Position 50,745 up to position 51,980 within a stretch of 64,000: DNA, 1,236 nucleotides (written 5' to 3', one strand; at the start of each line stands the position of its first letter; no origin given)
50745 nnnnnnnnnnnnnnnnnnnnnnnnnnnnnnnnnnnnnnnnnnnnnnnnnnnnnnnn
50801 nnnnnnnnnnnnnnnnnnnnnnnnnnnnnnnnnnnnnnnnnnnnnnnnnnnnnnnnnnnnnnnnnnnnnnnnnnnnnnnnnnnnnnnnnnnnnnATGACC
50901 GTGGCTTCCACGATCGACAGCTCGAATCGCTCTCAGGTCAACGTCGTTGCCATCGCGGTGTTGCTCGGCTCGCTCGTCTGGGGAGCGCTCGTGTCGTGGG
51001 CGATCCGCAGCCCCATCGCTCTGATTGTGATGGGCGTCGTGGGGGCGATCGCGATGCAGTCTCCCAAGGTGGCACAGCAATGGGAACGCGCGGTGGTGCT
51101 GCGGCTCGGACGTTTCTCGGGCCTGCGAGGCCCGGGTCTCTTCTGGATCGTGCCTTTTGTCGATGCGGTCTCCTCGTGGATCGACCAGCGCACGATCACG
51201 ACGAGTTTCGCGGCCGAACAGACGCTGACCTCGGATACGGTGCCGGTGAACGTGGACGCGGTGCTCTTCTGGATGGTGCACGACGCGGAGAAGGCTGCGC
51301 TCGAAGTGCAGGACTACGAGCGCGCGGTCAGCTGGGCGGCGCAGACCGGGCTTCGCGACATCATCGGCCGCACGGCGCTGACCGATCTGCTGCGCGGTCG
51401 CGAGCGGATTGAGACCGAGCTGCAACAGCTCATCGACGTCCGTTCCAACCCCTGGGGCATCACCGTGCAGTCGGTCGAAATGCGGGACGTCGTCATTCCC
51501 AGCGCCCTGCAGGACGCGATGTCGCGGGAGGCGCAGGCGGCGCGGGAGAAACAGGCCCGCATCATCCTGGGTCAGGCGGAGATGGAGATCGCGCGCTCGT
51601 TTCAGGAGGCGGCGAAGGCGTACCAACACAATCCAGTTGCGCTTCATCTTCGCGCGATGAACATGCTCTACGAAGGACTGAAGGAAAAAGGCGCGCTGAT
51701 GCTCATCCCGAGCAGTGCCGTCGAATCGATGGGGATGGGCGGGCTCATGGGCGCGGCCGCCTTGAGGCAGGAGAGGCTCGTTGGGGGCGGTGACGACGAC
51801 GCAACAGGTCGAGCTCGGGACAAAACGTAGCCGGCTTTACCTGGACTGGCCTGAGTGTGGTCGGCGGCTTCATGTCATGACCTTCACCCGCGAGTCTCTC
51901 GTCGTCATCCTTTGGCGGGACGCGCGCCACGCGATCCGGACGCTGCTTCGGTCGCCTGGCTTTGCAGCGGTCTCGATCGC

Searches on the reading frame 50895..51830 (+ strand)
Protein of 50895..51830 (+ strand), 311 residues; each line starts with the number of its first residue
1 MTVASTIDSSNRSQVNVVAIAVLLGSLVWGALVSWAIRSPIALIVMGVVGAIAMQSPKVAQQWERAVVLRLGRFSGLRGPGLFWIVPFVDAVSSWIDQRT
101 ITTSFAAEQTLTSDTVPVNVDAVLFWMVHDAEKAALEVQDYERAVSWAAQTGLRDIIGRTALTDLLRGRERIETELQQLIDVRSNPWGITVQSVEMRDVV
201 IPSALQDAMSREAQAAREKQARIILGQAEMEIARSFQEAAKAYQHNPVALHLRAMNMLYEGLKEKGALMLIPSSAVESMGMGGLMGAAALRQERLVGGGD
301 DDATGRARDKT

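Call 40: search_protein_families(library=pfam, proteins=[window:50895-51830:+])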
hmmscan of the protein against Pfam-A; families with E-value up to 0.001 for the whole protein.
window:50895-51830:+ (311 aa): 1 family
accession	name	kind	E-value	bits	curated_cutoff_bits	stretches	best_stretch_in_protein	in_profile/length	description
PF01145.31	Band_7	-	1.2e-35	123.6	23.6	1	59-229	2-175/176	SPFH domain / Band 7 family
